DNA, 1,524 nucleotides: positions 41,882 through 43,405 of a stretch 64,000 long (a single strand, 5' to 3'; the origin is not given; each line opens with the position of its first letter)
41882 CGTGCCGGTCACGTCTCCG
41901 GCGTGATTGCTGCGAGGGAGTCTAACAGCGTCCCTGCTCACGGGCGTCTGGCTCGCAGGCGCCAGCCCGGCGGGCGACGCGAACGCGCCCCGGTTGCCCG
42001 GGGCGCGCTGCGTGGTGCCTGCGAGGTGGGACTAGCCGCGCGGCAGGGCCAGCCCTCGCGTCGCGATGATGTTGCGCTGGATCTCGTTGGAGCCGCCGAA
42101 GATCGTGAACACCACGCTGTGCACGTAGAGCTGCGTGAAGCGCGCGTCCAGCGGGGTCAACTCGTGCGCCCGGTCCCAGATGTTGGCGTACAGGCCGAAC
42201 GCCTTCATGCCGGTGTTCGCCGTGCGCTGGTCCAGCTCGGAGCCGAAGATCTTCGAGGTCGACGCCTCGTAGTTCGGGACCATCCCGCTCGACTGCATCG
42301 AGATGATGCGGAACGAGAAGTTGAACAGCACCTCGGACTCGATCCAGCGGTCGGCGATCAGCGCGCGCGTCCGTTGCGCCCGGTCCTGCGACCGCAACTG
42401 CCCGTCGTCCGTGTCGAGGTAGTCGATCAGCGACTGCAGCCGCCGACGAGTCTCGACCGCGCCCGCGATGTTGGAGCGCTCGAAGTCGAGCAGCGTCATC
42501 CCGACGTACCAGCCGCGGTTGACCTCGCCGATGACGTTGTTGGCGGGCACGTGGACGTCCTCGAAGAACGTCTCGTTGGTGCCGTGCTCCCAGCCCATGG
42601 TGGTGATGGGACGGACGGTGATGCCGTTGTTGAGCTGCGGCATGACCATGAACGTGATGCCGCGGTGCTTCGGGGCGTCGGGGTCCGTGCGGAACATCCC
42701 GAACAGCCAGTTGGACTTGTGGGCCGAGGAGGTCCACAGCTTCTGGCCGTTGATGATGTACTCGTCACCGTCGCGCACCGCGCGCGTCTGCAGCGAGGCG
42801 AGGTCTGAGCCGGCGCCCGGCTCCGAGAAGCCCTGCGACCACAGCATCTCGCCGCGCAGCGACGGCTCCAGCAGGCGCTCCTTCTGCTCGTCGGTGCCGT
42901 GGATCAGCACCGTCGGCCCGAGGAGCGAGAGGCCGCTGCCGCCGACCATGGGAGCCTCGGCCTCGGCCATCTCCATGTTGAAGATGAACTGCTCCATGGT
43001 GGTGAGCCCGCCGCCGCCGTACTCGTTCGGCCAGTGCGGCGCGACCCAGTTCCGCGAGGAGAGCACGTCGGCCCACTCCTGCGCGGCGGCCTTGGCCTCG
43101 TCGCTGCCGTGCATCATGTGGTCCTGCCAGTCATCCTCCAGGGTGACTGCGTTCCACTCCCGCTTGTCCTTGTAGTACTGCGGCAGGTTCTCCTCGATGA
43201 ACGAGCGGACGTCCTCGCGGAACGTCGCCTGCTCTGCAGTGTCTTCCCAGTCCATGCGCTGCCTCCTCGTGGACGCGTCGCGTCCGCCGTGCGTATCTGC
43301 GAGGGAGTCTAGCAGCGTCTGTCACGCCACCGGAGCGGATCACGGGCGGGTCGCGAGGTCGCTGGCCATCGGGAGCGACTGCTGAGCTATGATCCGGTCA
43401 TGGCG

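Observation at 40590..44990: Three tandem acyl-CoA dehydrogenase paralogs, each a self-contained unit with its own promoter-like motif and terminator hairpin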

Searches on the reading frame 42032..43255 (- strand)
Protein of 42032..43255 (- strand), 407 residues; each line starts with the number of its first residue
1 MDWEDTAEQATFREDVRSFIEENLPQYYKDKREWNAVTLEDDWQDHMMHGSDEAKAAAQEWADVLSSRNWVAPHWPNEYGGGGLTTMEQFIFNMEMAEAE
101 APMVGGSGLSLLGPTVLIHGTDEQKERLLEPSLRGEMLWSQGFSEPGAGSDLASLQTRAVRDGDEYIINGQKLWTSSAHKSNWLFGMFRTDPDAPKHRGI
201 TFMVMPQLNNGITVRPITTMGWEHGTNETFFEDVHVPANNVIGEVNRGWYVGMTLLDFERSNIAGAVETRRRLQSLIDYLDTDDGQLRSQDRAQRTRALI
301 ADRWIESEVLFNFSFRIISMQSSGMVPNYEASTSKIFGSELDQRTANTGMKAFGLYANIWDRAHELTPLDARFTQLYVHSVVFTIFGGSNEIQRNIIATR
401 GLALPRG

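Call 4: search_protein_families(library=pfam, proteins=[window:42032-43255:-])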
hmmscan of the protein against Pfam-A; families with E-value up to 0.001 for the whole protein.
window:42032-43255:- (407 aa): 3 families
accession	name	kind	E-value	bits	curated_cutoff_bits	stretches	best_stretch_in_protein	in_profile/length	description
PF02770.24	Acyl-CoA_dh_M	-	6.7e-20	71.5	33.3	1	142-234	3-97/97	Acyl-CoA dehydrogenase, middle domain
PF00441.29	Acyl-CoA_dh_1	-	6.2e-18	65.8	22.4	1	246-401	1-149/150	Acyl-CoA dehydrogenase, C-terminal domain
PF02771.21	Acyl-CoA_dh_N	-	5.7e-15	56.1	22.9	1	6-136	1-113/113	Acyl-CoA dehydrogenase, N-terminal domain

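Call 6: find_encoding_contigs(protein=window:42032-43255:-, flank=10000, max_places=6)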
Protein window:42032-43255:- (407 aa): no gene with exactly this product is on record in the collection.
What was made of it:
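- Tried and rejected: Exact look-up of copy B. Nothing was found in the contig index (call 6).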

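Call 9: find_homologous_proteins(query=window:42032-43255:-, max_evalue=1e-30)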
Query window:42032-43255:- (407 aa): 8000 proteins with E <= 1e-30 among 8000 candidates; the best 120 are listed.
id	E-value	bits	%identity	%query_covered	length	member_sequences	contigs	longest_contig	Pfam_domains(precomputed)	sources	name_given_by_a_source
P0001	7.8e-275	929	99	100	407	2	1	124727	PF02770.25,PF00441.30,PF02771.22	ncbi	-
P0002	5.8e-273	923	98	100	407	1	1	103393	PF02770.25,PF00441.30,PF02771.22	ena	-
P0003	3.8e-272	920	97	100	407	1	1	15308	PF02770.25,PF00441.30,PF02771.22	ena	-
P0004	3.2e-265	897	95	100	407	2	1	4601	PF02770.25,PF00441.30,PF02771.22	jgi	-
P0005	6.1e-253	857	91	100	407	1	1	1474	PF02770.25,PF00441.30,PF02771.22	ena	-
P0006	2.8e-250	848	89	100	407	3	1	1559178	PF02770.25,PF00441.30,PF02771.22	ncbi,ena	-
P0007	9.9e-249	843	88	100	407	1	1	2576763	PF02770.25,PF00441.30,PF02771.22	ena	-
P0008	1.1e-248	843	88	100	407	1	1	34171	PF02770.25,PF00441.30,PF02771.22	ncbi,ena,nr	ncbi:MAG: hypothetical protein F4Z08_05360 [Chloroflexi bacterium]|nr:hypothetical protein [Chlorofl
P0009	2.9e-248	842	89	100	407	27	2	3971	PF02770.25,PF00441.30,PF02771.22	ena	-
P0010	3.1e-248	842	89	100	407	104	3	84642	PF02770.25,PF00441.30,PF02771.22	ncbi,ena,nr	ncbi:MAG: hypothetical protein F4X26_10725 [Chloroflexi bacterium]|nr:hypothetical protein [Chlorofl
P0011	5.4e-227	772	81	100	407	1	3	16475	PF02770.25,PF00441.30,PF02771.22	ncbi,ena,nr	ncbi:MAG: acyl-CoA dehydrogenase family protein [Chloroflexi bacterium]|nr:acyl-CoA dehydrogenase fa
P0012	4.3e-225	765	81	100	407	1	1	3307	PF02770.25,PF00441.30,PF02771.22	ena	-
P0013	2.8e-221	753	80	100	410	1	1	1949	PF02770.25,PF00441.30,PF02771.22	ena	-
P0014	2.9e-221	753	81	100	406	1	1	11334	PF02770.25,PF00441.30,PF02771.22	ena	-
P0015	1.1e-219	748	80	100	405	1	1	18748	PF02770.25,PF00441.30,PF02771.22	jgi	jgi:alkylation response protein AidB-like acyl-CoA dehydrogenase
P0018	3.1e-208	710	75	100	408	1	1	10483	PF02770.25,PF00441.30,PF02771.22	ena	-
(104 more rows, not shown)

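Call 10: search_protein_families(library=ncbifam, proteins=[window:42032-43255:-], max_evalue=0.01)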
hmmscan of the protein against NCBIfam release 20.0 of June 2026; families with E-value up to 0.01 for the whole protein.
window:42032-43255:- (407 aa): 19 families
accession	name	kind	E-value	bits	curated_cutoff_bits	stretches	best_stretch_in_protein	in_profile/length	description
TIGR03204.1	pimC_large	equivalog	1e-78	265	623.85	1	6-402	5-393/395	pimeloyl-CoA dehydrogenase large subunit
NF042972.1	AcrlCoAredClosAcrC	equivalog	6.8e-32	110.6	640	1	66-378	46-362/378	acryloyl-CoA reductase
NF045552.1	GlutCoADH_Des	equivalog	3.3e-29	102.2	470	1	72-402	53-380/387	glutaryl-CoA dehydrogenase Acd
NF043006.1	CyhCrbnylCoADH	equivalog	2e-26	92.9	650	1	59-398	38-372/380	cyclohexane-1-carbonyl-CoA dehydrogenase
TIGR03207.1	cyc_hxne_CoA_dh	equivalog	7.8e-25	87.4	575.35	1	68-264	44-242/372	cyclohexanecarboxyl-CoA dehydrogenase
NF008997.0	PRK12341.1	equivalog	8.1e-25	87.7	537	1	40-265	21-247/382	acyl-CoA dehydrogenase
NF058590.1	AcCoDHFadEBacil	equivalog_domain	5.1e-22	78.1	600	1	75-267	72-264/586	acyl-CoA dehydrogenase FadE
NF045652.1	ProlPCPDhRedW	equivalog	1e-21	77.2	650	1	71-399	46-371/376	L-prolyl-[peptidyl-carrier protein] dehydrogenase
NF042439.1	SulpropCoADesulf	equivalog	1.1e-21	77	600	1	55-402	23-371/379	3-sulfinopropanoyl-CoA desulfinase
NF053553.1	prodigi_MBC_PigA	equivalog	5.1e-19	68.6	500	1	117-399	101-377/381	prodigiosin MBC biosynthesis dehydrogenase PigA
NF002885.1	PRK03354.1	equivalog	5e-17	62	540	1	41-357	23-338/378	crotonobetainyl-CoA dehydrogenase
NF052270.1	Staph_DH_FadE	equivalog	2.8e-12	46.1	600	1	114-347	115-348/400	acyl-CoA dehydrogenase FadE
NF043015.1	DibenthMonoxDszC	equivalog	1.3e-09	37.3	850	1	37-266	23-250/415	dibenzothiophene monooxygenase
NF007000.1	PRK09463.1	subfamily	2.9e-07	29.2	600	1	35-260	57-297/726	acyl-CoA dehydrogenase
TIGR04022.1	sulfur_SfnB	equivalog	3.3e-06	26.3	430.9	1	72-242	49-215/391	SfnB family sulfur acquisition oxidoreductase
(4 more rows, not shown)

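Call 11: find_encoding_contigs(protein=P0001, flank=8000, max_places=3)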
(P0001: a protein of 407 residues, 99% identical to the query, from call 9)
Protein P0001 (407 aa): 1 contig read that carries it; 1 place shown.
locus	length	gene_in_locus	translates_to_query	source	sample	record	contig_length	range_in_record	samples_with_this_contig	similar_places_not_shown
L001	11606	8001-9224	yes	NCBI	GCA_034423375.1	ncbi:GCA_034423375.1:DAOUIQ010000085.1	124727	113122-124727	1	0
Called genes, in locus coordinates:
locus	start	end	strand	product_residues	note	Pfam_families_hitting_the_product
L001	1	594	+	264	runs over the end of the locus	PF12146:Hydrolase_4, PF00561:Abhydrolase_1, PF12697:Abhydrolase_6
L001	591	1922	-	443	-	PF07690:MFS_1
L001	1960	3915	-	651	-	PF07676:PD40, PF26549:Tricorn_N, PF26550:Tricorn_2nd (faint), PF00930:DPPIV_N (faint), PF26549:Tricorn_N, PF20434:BD-FAE, PF00326:Peptidase_S9, PF01738:DLH, +1 more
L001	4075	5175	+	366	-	PF00478:IMPDH (weak), PF03060:NMO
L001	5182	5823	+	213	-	PF17784:Sulfotransfer_4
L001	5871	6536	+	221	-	PF12697:Abhydrolase_6 (faint), PF12146:Hydrolase_4 (weak)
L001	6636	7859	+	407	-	PF02771:Acyl-CoA_dh_N, PF02770:Acyl-CoA_dh_M, PF00441:Acyl-CoA_dh_1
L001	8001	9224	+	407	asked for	PF02771:Acyl-CoA_dh_N, PF02770:Acyl-CoA_dh_M, PF00441:Acyl-CoA_dh_1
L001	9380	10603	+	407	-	PF02771:Acyl-CoA_dh_N, PF02770:Acyl-CoA_dh_M, PF00441:Acyl-CoA_dh_1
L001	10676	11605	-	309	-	PF07690:MFS_1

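Call 12: find_encoding_contigs(protein=P0006, flank=8000, max_places=3)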
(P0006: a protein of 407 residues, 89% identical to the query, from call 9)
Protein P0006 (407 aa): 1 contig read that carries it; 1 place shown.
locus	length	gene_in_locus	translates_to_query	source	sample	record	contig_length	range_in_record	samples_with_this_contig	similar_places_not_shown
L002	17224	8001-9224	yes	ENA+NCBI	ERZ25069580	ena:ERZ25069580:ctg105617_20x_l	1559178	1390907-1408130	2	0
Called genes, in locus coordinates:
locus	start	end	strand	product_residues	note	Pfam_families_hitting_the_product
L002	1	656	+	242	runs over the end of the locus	-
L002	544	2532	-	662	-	PF00930:DPPIV_N (faint), PF26549:Tricorn_N, PF26550:Tricorn_2nd (faint), PF07676:PD40 (weak), PF26549:Tricorn_N, PF00326:Peptidase_S9, PF01738:DLH, PF20434:BD-FAE, +2 more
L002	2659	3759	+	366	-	PF00478:IMPDH (weak), PF03060:NMO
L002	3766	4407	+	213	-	PF17784:Sulfotransfer_4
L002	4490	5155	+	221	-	PF12697:Abhydrolase_6 (faint), PF12146:Hydrolase_4 (weak)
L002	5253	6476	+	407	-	PF02771:Acyl-CoA_dh_N, PF02770:Acyl-CoA_dh_M, PF00441:Acyl-CoA_dh_1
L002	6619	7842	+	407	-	PF02771:Acyl-CoA_dh_N, PF02770:Acyl-CoA_dh_M, PF00441:Acyl-CoA_dh_1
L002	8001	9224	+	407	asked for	PF02771:Acyl-CoA_dh_N, PF02770:Acyl-CoA_dh_M, PF00441:Acyl-CoA_dh_1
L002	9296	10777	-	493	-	PF07690:MFS_1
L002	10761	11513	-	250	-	PF07161:LppX_LprAFG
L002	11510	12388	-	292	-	PF00586:AIRS, PF02769:AIRS_C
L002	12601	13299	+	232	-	PF00730:HhH-GPD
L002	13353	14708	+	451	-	PF01960:ArgJ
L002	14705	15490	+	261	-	PF00696:AA_kinase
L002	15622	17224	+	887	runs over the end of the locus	PF03699:UPF0182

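Call 13: find_encoding_contigs(protein=P0007, flank=8000, max_places=3)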
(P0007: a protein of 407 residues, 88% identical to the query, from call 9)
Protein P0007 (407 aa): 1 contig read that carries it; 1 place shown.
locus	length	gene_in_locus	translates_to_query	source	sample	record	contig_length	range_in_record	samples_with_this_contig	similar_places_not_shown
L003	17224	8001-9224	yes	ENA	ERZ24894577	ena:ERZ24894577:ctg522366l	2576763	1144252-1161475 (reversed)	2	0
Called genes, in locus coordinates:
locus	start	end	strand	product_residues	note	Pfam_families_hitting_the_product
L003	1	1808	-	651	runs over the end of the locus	PF26549:Tricorn_N, PF26550:Tricorn_2nd (faint), PF00930:DPPIV_N (faint), PF07676:PD40 (weak), PF26549:Tricorn_N, PF20434:BD-FAE, PF00326:Peptidase_S9, PF01738:DLH, +1 more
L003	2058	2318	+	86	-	-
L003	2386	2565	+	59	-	-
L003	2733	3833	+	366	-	PF00478:IMPDH (weak), PF03060:NMO, PF01070:FMN_dh (faint)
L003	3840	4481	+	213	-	PF17784:Sulfotransfer_4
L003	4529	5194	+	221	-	PF12697:Abhydrolase_6 (faint), PF12146:Hydrolase_4 (weak)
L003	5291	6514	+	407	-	PF02771:Acyl-CoA_dh_N, PF02770:Acyl-CoA_dh_M, PF00441:Acyl-CoA_dh_1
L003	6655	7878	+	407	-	PF02771:Acyl-CoA_dh_N, PF02770:Acyl-CoA_dh_M, PF00441:Acyl-CoA_dh_1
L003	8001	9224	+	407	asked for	PF02771:Acyl-CoA_dh_N, PF02770:Acyl-CoA_dh_M, PF00441:Acyl-CoA_dh_1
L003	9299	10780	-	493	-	PF07690:MFS_1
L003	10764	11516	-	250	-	PF07161:LppX_LprAFG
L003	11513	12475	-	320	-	PF00586:AIRS, PF02769:AIRS_C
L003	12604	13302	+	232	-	PF00730:HhH-GPD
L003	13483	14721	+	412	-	PF01960:ArgJ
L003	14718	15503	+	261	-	PF00696:AA_kinase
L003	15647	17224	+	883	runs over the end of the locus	PF03699:UPF0182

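Call 18: find_related_loci(query=A1, collection=genome_contigs, flank=6000)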
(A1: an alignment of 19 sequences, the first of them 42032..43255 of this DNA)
Query A1 (407 aa) in genome_contigs; peptide patterns used: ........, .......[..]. (x = any residue, [..] = any of these).
600 stretches matched a pattern (row limit reached: there are more); 586 encode a relative of the query (tblastn E <= 1e-3); the best 80 are kept; 80 distinct loci.
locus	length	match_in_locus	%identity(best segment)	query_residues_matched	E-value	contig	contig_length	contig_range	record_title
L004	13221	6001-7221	62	1-407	1e-171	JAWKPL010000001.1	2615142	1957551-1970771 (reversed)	MAG: Dehalococcoidia bacterium isolate ABC1.207 ABC1.207.fa-1, whole genome shotgun sequence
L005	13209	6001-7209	59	1-407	1e-165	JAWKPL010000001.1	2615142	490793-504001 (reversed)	MAG: Dehalococcoidia bacterium isolate ABC1.207 ABC1.207.fa-1, whole genome shotgun sequence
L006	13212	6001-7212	60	1-407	9e-164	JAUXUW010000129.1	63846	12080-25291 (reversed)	MAG: Dehalococcoidia bacterium isolate C15_concoct.bin.172_sub C15_k141_23512, whole genome shotgun sequence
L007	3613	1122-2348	60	1-407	2e-170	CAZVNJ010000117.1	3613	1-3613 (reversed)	MAG TPA_asm: uncultured Dehalococcoides sp. isolate SRP237561_co1_116 genome assembly, contig: NODE_60348_length_3613_co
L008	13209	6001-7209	60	1-407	2e-162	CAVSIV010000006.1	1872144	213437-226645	MAG: uncultured Chloroflexia bacterium isolate MFD01721.bin.2.155 genome assembly, contig: contig_9697, whole genome sho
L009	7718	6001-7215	58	1-407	9e-162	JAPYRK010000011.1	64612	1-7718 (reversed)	MAG: Dehalococcoidia bacterium isolate PW3.metabat2.132 PW3_672_length_64612_cov_11.270164, whole genome shotgun sequenc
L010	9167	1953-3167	57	1-407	3e-160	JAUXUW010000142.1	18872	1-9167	MAG: Dehalococcoidia bacterium isolate C15_concoct.bin.172_sub C15_k141_321964, whole genome shotgun sequence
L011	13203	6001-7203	58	1-407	5e-157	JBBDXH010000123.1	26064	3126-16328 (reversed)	MAG: Dehalococcoidia bacterium isolate LejiaD_2_71_13 Lejia_D_3042_length_26064_cov_7, whole genome shotgun sequence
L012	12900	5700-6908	59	1-406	2e-156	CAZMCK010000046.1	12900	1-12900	MAG TPA_asm: uncultured Dehalococcoidaceae bacterium isolate SRP109090_co1_67 genome assembly, contig: NODE_7260_length_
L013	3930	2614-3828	59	1-407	6e-161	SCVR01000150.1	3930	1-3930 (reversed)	MAG: Dehalococcoidia bacterium isolate GW928_bin.20 GW928_bin.20-15690, whole genome shotgun sequence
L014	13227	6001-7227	56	1-407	2e-155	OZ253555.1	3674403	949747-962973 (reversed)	MAG: Dehalococcoidia bacterium isolate 3e717284-69a8-41bf-8ce6-f7adde8b09c9 genome assembly, chromosome: 1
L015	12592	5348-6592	59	1-407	7e-155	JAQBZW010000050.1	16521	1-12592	MAG: Chloroflexota bacterium isolate casp150-mb.74 NODE_9098_length_16521_cov_0.185848, whole genome shotgun sequence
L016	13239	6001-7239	55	1-407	1e-154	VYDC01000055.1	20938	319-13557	MAG: Chloroflexi bacterium isolate SB0675_bin_30 NODE_1134_length_20938_cov_5.376143, whole genome shotgun sequence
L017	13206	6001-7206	56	1-407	4e-152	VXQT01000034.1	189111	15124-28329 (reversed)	MAG: Chloroflexi bacterium isolate SB0664_bin_15 NODE_61_length_189111_cov_62.214968, whole genome shotgun sequence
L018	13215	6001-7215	57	1-407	1e-150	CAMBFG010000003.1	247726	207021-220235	MAG: Dehalococcoides mccartyi isolate MH-09jul19-197 genome assembly, contig: MH-09jul19-C38, whole genome shotgun seque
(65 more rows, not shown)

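Call 20: find_encoding_contigs(protein=P0010, flank=6000, max_places=2)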
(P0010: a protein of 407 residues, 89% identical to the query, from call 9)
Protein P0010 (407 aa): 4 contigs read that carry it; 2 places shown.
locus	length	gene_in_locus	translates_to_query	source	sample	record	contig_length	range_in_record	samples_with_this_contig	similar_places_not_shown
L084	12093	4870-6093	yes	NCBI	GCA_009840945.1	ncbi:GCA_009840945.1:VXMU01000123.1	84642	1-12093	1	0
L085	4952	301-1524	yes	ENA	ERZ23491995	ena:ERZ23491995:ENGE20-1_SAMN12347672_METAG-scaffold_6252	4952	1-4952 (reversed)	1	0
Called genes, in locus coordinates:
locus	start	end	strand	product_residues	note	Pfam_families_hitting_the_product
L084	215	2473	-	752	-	PF26549:Tricorn_N, PF00930:DPPIV_N (faint), PF07676:PD40, PF26550:Tricorn_2nd (faint), PF26549:Tricorn_N (weak), PF20434:BD-FAE, PF00326:Peptidase_S9, PF01738:DLH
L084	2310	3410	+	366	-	PF03060:NMO, PF00478:IMPDH (weak), PF01070:FMN_dh (weak)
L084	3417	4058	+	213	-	PF17784:Sulfotransfer_4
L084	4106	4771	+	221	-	PF12697:Abhydrolase_6 (faint), PF12146:Hydrolase_4 (weak)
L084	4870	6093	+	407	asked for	PF02771:Acyl-CoA_dh_N, PF02770:Acyl-CoA_dh_M, PF00441:Acyl-CoA_dh_1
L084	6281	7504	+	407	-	PF02771:Acyl-CoA_dh_N, PF02770:Acyl-CoA_dh_M, PF00441:Acyl-CoA_dh_1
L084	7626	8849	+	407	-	PF02771:Acyl-CoA_dh_N, PF02770:Acyl-CoA_dh_M, PF00441:Acyl-CoA_dh_1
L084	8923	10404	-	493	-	PF07690:MFS_1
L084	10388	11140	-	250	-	PF07161:LppX_LprAFG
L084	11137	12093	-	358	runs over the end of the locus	-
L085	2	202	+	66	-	?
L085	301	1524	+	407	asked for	PF02771:Acyl-CoA_dh_N, PF02770:Acyl-CoA_dh_M, PF00441:Acyl-CoA_dh_1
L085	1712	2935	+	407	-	PF02771:Acyl-CoA_dh_N, PF02770:Acyl-CoA_dh_M, PF00441:Acyl-CoA_dh_1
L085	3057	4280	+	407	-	PF02771:Acyl-CoA_dh_N, PF02770:Acyl-CoA_dh_M, PF00441:Acyl-CoA_dh_1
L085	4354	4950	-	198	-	?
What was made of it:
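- On Alpha2-beta2 heterotetrameric ACADs (ChsE4-ChsE5, ChsE1-ChsE2, PimC-PimD): The orthologous loci show no further ACAD gene within the flanks fetched, which range from about 1 to 8 kb (calls 11-13, 20).
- The order alpha/beta-hydrolase, ACAD x3, convergent MFS is found in L001, L002, L003 and L084/L085 (calls 11-13, 20). The same array appears in independent assemblies from NCBI and ENA, including contigs of 1.56 Mb and 2.58 Mb (calls 11-13, 20).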

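Call 21: find_encoding_contigs(protein=P0011, flank=6000, max_places=2)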
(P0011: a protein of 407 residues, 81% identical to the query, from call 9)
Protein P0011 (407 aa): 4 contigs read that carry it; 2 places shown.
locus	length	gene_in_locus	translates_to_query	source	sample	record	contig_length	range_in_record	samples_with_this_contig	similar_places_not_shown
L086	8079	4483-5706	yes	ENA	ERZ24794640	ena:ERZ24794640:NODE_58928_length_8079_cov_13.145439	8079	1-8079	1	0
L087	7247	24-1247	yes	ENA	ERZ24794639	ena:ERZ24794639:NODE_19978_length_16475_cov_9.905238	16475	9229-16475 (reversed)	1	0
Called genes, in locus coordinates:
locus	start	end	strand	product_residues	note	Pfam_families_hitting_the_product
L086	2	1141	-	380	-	?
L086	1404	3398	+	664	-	PF26550:Tricorn_2nd (faint), PF26549:Tricorn_N, PF07676:PD40 (faint), PF00930:DPPIV_N (faint), PF26549:Tricorn_N (weak), PF20434:BD-FAE, PF00326:Peptidase_S9, PF01738:DLH, +1 more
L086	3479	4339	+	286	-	PF00378:ECH_1, PF16113:ECH_2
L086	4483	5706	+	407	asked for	PF02771:Acyl-CoA_dh_N, PF02770:Acyl-CoA_dh_M, PF00441:Acyl-CoA_dh_1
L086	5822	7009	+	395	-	-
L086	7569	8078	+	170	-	?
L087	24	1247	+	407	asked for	PF02771:Acyl-CoA_dh_N, PF02770:Acyl-CoA_dh_M, PF00441:Acyl-CoA_dh_1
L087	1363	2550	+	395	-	-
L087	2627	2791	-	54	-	-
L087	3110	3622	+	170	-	-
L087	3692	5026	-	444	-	PF07690:MFS_1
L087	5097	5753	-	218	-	PF13489:Methyltransf_23 (weak), PF13847:Methyltransf_31 (weak), PF08241:Methyltransf_11, PF08242:Methyltransf_12 (faint), PF13649:Methyltransf_25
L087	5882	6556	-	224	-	PF02572:CobA_CobO_BtuR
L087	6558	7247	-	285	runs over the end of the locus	PF00005:ABC_tran, PF13304:AAA_21 (faint)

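Call 22: find_encoding_contigs(protein=P0015, flank=6000, max_places=2)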
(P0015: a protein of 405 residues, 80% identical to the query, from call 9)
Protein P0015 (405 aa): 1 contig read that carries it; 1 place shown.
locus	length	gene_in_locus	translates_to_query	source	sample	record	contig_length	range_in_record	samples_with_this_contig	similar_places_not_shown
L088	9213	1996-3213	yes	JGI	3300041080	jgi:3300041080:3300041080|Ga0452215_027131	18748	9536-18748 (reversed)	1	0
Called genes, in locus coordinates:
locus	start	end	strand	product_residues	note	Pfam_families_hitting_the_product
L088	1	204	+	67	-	?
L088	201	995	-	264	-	PF12146:Hydrolase_4, PF00561:Abhydrolase_1, PF12697:Abhydrolase_6, PF00561:Abhydrolase_1 (weak), PF08386:Abhydrolase_4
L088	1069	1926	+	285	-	PF00378:ECH_1, PF16113:ECH_2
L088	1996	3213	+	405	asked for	PF02771:Acyl-CoA_dh_N, PF02770:Acyl-CoA_dh_M, PF00441:Acyl-CoA_dh_1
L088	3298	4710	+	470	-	PF02515:CoA_transf_3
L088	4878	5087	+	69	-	-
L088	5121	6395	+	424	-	PF13400:Tad (weak)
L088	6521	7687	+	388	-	PF02771:Acyl-CoA_dh_N, PF02770:Acyl-CoA_dh_M, PF00441:Acyl-CoA_dh_1, PF08028:Acyl-CoA_dh_2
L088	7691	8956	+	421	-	-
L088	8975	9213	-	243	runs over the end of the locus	PF03537:Glyco_hydro_114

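Call 23: find_encoding_contigs(protein=P0018, flank=6000, max_places=2)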
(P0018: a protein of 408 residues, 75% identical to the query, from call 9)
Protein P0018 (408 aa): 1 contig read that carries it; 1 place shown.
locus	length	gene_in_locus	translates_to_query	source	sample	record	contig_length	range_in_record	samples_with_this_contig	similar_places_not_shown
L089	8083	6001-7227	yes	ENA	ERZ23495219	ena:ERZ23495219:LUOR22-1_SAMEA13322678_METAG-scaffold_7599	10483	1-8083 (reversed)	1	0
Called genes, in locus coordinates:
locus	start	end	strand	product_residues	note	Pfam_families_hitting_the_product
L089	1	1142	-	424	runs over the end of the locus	PF07690:MFS_1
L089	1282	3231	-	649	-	PF26549:Tricorn_N, PF26550:Tricorn_2nd (faint), PF07676:PD40 (weak), PF00930:DPPIV_N (faint), PF26549:Tricorn_N, PF00326:Peptidase_S9, PF01738:DLH, PF20434:BD-FAE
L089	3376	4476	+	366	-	PF00478:IMPDH (weak), PF03060:NMO, PF01070:FMN_dh (faint)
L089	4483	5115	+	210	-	PF17784:Sulfotransfer_4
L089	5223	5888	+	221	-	PF12697:Abhydrolase_6 (faint), PF12146:Hydrolase_4 (weak)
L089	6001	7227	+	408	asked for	PF02771:Acyl-CoA_dh_N, PF02770:Acyl-CoA_dh_M, PF00441:Acyl-CoA_dh_1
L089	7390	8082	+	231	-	?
